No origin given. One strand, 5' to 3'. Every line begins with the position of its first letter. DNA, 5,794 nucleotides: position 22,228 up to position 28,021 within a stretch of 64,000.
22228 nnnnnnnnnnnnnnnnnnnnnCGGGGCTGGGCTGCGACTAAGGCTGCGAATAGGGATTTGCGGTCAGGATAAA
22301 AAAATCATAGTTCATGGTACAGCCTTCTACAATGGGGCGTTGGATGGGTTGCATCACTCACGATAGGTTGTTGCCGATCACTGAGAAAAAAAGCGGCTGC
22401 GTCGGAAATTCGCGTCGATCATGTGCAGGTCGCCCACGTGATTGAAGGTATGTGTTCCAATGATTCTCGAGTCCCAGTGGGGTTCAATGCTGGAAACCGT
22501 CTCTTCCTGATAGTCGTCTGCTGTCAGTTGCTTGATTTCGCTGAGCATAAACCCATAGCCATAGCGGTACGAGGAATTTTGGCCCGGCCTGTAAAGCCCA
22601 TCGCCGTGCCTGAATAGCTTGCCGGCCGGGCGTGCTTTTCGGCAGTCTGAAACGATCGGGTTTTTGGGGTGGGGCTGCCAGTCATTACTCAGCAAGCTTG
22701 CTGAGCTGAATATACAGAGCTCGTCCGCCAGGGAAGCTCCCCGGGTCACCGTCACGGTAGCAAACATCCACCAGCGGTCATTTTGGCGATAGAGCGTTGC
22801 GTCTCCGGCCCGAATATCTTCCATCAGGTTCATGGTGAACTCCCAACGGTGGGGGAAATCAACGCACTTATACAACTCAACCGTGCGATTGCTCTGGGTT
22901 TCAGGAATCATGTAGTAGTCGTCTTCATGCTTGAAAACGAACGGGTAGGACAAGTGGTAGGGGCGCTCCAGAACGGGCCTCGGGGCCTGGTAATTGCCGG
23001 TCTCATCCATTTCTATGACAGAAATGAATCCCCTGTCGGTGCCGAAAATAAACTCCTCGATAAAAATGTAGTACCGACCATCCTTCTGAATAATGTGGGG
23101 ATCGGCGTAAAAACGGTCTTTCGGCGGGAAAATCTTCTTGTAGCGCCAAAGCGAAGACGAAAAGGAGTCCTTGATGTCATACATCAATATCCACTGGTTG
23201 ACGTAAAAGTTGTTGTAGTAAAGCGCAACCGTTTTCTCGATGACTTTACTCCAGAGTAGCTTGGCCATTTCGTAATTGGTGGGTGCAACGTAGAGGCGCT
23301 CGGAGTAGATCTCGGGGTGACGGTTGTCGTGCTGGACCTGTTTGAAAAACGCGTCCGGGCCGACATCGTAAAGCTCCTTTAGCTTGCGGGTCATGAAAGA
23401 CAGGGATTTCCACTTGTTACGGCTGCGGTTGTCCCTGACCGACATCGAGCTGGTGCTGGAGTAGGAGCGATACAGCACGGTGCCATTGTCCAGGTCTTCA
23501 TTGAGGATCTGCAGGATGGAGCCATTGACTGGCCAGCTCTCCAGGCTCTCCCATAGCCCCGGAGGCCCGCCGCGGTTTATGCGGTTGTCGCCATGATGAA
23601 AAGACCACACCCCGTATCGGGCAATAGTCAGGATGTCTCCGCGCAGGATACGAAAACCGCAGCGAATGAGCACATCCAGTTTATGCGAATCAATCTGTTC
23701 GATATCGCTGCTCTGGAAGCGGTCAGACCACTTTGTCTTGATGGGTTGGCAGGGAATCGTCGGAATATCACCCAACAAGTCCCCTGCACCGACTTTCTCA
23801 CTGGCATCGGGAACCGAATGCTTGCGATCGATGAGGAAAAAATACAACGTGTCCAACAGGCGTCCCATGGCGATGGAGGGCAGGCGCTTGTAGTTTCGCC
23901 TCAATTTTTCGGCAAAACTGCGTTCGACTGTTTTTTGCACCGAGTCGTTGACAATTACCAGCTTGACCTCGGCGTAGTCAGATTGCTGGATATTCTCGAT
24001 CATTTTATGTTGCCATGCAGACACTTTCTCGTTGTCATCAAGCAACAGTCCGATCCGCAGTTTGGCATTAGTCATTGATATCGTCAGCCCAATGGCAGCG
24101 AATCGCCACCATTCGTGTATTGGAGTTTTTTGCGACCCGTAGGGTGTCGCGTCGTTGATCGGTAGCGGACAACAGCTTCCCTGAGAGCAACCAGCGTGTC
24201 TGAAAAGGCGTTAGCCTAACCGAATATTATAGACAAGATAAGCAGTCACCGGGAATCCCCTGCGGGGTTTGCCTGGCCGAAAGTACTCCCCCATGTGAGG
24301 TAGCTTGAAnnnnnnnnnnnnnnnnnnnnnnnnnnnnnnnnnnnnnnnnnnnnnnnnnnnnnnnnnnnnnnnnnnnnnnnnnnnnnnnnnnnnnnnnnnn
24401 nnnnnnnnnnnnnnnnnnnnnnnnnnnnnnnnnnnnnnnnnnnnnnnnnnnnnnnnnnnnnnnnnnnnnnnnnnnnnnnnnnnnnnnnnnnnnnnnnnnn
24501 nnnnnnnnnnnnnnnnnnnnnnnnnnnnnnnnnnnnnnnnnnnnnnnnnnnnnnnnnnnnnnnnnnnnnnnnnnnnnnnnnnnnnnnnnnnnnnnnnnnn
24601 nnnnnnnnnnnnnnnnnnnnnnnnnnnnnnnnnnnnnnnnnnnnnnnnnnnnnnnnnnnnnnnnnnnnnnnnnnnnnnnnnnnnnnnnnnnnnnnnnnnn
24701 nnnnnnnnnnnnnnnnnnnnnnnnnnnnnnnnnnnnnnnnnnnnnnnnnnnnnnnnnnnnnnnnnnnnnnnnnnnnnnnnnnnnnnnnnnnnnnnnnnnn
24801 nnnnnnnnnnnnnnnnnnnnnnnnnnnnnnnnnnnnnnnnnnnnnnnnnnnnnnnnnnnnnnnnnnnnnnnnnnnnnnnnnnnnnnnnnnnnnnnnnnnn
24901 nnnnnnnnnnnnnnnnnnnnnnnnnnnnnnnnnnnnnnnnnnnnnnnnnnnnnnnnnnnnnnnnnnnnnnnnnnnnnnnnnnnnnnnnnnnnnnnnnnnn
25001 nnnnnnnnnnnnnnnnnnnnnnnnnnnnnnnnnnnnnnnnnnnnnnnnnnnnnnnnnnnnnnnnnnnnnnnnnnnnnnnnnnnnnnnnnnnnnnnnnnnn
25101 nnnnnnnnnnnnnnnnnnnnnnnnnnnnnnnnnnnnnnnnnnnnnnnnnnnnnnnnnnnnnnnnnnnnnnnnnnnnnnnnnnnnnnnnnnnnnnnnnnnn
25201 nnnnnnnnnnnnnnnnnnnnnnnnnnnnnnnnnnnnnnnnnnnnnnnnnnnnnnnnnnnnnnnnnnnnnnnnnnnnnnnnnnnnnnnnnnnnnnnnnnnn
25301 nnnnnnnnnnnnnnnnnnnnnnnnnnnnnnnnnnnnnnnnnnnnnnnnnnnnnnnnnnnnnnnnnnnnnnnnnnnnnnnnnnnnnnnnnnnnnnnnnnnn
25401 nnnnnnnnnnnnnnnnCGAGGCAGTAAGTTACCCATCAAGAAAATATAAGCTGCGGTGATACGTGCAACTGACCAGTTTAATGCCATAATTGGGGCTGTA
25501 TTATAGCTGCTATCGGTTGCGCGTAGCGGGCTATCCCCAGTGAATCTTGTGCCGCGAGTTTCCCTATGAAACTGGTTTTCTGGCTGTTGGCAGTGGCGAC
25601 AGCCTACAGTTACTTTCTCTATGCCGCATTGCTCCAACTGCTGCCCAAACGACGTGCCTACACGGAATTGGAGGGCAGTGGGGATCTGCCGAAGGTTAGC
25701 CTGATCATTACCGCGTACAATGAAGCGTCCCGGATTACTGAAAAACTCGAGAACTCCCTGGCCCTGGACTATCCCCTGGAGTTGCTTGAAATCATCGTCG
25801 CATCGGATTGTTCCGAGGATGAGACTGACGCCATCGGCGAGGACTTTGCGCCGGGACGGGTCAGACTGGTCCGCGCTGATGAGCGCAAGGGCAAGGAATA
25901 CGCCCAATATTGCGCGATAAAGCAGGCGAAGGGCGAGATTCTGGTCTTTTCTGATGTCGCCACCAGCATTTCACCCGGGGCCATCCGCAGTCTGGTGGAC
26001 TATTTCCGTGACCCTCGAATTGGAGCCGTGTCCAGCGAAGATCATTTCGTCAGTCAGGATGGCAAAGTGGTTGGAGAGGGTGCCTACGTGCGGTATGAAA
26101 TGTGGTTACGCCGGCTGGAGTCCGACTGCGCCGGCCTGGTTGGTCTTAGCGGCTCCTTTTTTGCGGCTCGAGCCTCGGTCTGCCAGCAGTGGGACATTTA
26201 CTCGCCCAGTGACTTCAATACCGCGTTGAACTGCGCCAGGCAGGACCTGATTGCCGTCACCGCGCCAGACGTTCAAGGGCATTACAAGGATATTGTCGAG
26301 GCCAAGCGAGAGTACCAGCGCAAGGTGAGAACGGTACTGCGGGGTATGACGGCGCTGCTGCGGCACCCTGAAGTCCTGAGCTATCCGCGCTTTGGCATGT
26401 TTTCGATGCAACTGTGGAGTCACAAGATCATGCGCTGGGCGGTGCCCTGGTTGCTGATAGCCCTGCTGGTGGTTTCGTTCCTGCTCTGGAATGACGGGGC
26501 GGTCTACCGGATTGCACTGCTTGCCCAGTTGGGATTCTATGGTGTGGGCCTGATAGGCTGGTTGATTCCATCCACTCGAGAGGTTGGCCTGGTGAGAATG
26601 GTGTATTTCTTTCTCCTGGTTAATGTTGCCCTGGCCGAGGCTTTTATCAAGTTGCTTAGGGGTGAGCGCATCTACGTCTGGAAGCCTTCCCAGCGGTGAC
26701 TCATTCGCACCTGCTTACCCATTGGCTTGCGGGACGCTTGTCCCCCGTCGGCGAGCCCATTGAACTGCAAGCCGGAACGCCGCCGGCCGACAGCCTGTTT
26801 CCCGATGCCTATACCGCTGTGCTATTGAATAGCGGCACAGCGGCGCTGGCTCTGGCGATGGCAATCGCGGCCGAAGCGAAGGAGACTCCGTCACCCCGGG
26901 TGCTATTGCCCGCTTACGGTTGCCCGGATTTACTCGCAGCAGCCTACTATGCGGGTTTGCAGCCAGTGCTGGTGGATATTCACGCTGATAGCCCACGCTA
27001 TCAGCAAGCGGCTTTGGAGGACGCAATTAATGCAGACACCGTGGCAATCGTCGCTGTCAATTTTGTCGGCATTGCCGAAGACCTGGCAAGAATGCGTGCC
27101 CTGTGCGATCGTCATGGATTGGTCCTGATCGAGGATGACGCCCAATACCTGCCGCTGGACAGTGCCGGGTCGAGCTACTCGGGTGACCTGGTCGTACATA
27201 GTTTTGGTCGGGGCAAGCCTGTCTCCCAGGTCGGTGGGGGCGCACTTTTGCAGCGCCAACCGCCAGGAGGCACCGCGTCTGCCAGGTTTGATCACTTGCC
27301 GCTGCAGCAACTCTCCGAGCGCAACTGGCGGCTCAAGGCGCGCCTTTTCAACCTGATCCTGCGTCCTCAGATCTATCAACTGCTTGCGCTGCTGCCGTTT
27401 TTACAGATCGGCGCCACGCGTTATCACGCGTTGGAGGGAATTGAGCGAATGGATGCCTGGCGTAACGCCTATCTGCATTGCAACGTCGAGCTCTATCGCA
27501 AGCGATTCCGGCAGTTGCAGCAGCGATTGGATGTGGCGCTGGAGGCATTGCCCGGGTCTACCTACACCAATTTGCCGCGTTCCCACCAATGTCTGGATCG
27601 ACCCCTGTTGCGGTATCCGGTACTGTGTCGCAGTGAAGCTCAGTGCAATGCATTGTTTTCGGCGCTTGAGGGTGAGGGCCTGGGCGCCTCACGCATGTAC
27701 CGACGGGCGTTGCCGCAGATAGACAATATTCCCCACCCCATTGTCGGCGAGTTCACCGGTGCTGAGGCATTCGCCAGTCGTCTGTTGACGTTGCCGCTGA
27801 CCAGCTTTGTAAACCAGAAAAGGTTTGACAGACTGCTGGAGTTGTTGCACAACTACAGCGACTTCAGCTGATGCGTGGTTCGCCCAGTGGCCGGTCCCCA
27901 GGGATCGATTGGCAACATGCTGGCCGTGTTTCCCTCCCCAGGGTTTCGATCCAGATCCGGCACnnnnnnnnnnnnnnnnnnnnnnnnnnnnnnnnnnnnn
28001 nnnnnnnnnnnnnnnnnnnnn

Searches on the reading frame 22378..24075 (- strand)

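Call 41: search_protein_families(library=pfam, proteins=[window:22378-24075:-], max_evalue=0.001)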
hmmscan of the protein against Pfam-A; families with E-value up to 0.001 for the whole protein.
window:22378-24075:- (565 aa): 2 families
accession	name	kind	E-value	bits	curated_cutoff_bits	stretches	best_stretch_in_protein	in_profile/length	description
PF24793.1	GINT1_N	-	1.9e-37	129.3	27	1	321-528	58-266/304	Glucosamine inositolphosphorylceramide transferase 1, N-terminal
PF04616.20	Glyco_hydro_43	-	0.00021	21.2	32.2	0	326-480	70-235/288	Glycosyl hydrolases family 43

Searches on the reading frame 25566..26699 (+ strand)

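Call 41: search_protein_families(library=pfam, proteins=[window:25566-26699:+], max_evalue=0.001)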
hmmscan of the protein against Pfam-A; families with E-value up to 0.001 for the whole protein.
window:25566-26699:+ (377 aa): 2 families
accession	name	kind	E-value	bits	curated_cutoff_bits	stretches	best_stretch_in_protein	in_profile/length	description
PF00535.33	Glycos_transf_2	-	2.8e-21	76.6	23.3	1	45-155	1-112/168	Glycosyl transferase family 2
PF13641.12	Glyco_tranf_2_3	-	1.2e-13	52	27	1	42-216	1-176/230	Glycosyltransferase like family 2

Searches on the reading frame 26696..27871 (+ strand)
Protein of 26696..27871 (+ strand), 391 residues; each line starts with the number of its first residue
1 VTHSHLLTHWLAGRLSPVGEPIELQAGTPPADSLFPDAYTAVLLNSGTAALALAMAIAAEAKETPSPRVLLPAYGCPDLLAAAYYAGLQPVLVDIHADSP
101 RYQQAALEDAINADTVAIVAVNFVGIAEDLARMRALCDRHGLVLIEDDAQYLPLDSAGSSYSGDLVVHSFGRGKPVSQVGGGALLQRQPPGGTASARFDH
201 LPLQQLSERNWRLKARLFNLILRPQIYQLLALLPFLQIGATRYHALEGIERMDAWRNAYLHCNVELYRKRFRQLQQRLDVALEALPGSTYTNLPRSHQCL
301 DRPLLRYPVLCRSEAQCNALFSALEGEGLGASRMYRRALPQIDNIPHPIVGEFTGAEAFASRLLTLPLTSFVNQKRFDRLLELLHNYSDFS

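Call 41: search_protein_families(library=pfam, proteins=[window:26696-27871:+], max_evalue=0.001)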
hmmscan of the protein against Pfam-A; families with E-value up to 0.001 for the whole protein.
window:26696-27871:+ (391 aa): 1 family
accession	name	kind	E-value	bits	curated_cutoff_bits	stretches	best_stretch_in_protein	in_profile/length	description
PF01041.23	DegT_DnrJ_EryC1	-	6.2e-30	105.1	19.8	2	40-188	41-188/360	DegT/DnrJ/EryC1/StrS aminotransferase family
